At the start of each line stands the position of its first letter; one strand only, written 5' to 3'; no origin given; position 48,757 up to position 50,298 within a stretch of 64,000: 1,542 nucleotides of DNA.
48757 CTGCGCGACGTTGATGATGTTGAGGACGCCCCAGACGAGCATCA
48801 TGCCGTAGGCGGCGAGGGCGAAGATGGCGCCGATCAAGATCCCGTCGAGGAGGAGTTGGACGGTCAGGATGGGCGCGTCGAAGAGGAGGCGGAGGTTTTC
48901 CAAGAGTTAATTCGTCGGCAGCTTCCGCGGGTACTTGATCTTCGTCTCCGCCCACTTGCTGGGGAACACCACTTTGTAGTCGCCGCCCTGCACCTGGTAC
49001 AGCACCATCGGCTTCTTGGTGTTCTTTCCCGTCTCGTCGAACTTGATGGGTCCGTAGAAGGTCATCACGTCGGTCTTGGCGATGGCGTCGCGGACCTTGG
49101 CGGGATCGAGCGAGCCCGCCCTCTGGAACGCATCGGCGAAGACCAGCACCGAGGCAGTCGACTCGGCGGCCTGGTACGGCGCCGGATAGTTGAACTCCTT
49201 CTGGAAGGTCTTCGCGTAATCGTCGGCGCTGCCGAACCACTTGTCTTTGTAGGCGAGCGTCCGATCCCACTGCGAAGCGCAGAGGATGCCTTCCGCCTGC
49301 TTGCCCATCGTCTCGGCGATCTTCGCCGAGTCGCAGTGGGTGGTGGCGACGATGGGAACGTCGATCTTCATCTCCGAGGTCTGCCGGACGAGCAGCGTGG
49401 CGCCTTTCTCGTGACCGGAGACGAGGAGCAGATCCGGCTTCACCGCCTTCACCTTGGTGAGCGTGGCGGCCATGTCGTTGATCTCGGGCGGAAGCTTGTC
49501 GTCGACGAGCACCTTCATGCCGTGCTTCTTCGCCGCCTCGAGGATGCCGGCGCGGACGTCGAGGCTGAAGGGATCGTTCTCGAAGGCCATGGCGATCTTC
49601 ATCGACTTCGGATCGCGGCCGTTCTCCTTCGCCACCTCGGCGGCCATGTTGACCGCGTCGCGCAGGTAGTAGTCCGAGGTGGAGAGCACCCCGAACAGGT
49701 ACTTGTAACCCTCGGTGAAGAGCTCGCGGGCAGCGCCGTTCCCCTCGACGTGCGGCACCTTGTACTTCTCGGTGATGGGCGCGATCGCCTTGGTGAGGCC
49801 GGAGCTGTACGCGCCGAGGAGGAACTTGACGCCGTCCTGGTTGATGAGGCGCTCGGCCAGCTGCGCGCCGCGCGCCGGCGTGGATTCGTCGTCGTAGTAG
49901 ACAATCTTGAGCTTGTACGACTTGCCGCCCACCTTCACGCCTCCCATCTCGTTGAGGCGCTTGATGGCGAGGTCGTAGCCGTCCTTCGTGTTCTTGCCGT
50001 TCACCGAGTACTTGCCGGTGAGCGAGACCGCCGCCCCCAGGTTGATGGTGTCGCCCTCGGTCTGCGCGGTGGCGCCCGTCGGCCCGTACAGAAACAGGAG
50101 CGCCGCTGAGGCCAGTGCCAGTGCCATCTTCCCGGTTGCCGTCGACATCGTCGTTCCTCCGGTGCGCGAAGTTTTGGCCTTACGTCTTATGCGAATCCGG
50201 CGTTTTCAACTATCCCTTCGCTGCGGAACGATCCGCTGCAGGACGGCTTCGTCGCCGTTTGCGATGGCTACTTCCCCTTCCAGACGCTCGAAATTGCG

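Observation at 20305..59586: Recurrent ~0.15-0.25 kb internal losses and frame breaks in at least six otherwise well-conserved genes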

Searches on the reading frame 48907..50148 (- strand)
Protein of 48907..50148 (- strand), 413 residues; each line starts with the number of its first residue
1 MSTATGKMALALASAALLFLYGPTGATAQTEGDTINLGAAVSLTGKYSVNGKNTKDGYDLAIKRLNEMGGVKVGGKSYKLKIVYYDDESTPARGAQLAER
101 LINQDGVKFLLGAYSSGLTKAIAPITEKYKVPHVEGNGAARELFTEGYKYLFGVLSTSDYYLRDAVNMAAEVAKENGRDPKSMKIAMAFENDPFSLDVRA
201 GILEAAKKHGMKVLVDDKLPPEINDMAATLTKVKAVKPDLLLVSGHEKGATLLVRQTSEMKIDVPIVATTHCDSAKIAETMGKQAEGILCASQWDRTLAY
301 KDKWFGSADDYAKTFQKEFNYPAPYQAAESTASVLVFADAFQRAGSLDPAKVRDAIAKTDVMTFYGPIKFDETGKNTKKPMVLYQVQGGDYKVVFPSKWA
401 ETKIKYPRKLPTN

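Call 8: find_encoding_contigs(protein=window:48907-50148:-, flank=10000, max_places=10)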
Protein window:48907-50148:- (413 aa): 23 contigs read that carry it; 10 places shown.
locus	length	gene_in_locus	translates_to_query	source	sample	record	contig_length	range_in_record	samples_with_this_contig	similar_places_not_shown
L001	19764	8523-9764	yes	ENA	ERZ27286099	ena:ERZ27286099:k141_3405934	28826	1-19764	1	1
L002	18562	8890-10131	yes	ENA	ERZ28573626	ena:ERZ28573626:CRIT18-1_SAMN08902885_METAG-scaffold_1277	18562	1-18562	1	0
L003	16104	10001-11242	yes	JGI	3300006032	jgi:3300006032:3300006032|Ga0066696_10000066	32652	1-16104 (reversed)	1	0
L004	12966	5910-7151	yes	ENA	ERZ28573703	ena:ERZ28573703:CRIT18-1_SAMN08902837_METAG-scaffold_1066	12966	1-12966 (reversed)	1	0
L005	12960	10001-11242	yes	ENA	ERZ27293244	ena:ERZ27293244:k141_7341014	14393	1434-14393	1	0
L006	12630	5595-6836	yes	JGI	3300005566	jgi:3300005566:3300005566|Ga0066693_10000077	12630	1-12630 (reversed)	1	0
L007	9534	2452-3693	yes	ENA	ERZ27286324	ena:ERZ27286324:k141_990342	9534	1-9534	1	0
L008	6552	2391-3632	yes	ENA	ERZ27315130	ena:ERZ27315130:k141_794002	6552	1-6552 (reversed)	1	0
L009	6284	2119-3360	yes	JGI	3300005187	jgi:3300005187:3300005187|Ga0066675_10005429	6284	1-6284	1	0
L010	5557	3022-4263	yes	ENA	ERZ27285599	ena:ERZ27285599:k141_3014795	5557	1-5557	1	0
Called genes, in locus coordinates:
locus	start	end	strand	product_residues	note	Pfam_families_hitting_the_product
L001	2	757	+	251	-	?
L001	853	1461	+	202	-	-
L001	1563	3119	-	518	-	PF00171:Aldedh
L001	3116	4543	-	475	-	PF01546:Peptidase_M20 (faint), PF04389:Peptidase_M28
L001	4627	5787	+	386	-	-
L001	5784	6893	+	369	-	-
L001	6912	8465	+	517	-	PF00355:Rieske, PF01266:DAO (faint), PF01494:FAD_binding_3 (faint), PF07992:Pyr_redox_2, PF13450:NAD_binding_8 (faint), PF13738:Pyr_redox_3 (faint), PF00070:Pyr_redox, PF14759:Reductase_C (weak)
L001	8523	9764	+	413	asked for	PF13433:Peripla_BP_5, PF13458:Peripla_BP_6, PF01094:ANF_receptor, PF13433:Peripla_BP_5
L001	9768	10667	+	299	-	PF02653:BPD_transp_2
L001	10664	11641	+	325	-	PF02653:BPD_transp_2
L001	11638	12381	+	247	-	PF00005:ABC_tran, PF13304:AAA_21, PF12399:BCA_ABC_TP_C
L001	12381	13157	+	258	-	PF00005:ABC_tran, PF13304:AAA_21 (weak)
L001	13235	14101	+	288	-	-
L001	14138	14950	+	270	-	PF13714:PEP_mutase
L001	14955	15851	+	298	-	PF01557:FAA_hydrolase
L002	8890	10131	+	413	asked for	PF13433:Peripla_BP_5, PF13458:Peripla_BP_6, PF01094:ANF_receptor, PF13433:Peripla_BP_5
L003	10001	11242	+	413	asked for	PF13433:Peripla_BP_5, PF13458:Peripla_BP_6, PF01094:ANF_receptor, PF13433:Peripla_BP_5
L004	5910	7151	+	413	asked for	PF13433:Peripla_BP_5, PF13458:Peripla_BP_6, PF01094:ANF_receptor, PF13433:Peripla_BP_5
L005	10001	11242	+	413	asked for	PF13433:Peripla_BP_5, PF13458:Peripla_BP_6, PF01094:ANF_receptor, PF13433:Peripla_BP_5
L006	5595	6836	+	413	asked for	PF13433:Peripla_BP_5, PF13458:Peripla_BP_6, PF01094:ANF_receptor, PF13433:Peripla_BP_5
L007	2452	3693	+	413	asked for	PF13433:Peripla_BP_5, PF13458:Peripla_BP_6, PF01094:ANF_receptor, PF13433:Peripla_BP_5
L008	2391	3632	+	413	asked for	PF13433:Peripla_BP_5, PF13458:Peripla_BP_6, PF01094:ANF_receptor, PF13433:Peripla_BP_5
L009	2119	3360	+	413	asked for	PF13433:Peripla_BP_5, PF13458:Peripla_BP_6, PF01094:ANF_receptor, PF13433:Peripla_BP_5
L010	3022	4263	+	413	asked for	PF13433:Peripla_BP_5, PF13458:Peripla_BP_6, PF01094:ANF_receptor, PF13433:Peripla_BP_5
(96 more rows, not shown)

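Call 14: find_related_loci(query=window:48907-50148:-, collection=genome_contigs, flank=10000)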
Query window:48907-50148:- (413 aa) in genome_contigs; peptide patterns used: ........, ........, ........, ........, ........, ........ (x = any residue, [..] = any of these).
191 stretches matched a pattern; 67 encode a relative of the query (tblastn E <= 1e-3); 67 distinct loci.
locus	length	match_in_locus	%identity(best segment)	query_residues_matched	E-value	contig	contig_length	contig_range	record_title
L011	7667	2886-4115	88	1-410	0e+0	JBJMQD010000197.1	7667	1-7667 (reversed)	MAG: Myxococcales bacterium isolate 12C18O_168h_50_P09_coass_bin_24 k141_1226169, whole genome shotgun sequence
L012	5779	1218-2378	87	25-411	0e+0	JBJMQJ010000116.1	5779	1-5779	MAG: Myxococcales bacterium isolate H1_18_all_fractions_conc_118_70_14 k255_1525562, whole genome shotgun sequence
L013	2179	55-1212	88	26-411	0e+0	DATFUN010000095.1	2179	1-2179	MAG TPA_asm: Myxococcales bacterium isolate SMAG_U9438 k141_788901, whole genome shotgun sequence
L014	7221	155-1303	88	29-411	0e+0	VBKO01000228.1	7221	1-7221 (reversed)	MAG: Deltaproteobacteria bacterium isolate DP_11 14_0927_12_40cm_scaffold_11026, whole genome shotgun sequence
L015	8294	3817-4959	86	31-411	0e+0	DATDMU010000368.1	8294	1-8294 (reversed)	MAG TPA_asm: Myxococcales bacterium isolate SMAG_U419 k141_2415536, whole genome shotgun sequence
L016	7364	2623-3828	83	12-411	0e+0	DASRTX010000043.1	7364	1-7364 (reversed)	MAG TPA_asm: Myxococcales bacterium isolate SMAG_U7511 k141_2784089, whole genome shotgun sequence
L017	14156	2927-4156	81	1-411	0e+0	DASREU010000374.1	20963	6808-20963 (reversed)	MAG TPA_asm: Myxococcales bacterium isolate SMAG_U10014 k141_938883, whole genome shotgun sequence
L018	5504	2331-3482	85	28-411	0e+0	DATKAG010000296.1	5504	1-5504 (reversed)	MAG TPA_asm: Myxococcales bacterium isolate SMAG_U15199 k141_5115273, whole genome shotgun sequence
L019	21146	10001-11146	80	29-410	0e+0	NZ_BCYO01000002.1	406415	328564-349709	Polaromonas jejuensis NBRC 106434, whole genome shotgun sequence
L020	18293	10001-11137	82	32-410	0e+0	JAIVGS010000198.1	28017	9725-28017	MAG: Myxococcales bacterium isolate MAG102 MTG102_236, whole genome shotgun sequence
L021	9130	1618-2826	77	8-411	0e+0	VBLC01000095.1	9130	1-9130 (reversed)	MAG: Deltaproteobacteria bacterium isolate DP_25 14_0927_12_20cm_scaffold_5280, whole genome shotgun sequence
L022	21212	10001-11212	75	7-411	0e+0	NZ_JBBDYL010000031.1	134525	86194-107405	MAG: Sulfuricaulis sp. isolate LejiaD_57_21 Lejia_D_252_length_134525_cov_12, whole genome shotgun sequence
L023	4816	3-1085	80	51-411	0e+0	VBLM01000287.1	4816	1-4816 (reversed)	MAG: Deltaproteobacteria bacterium isolate DP_35 14_0903_13_30cm_scaffold_2312413, whole genome shotgun sequence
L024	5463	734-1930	71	10-409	0e+0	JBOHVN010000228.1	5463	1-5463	MAG: Candidatus Binatia bacterium isolate M3-S_metawrap_bin.190 k127_3121284, whole genome shotgun sequence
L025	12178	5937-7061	74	33-407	0e+0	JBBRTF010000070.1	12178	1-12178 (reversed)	MAG: Burkholderiales bacterium isolate La2_metabat2.188 La2_metabat2.188_K_1008328L12178_cov_19.0000, whole genome shotg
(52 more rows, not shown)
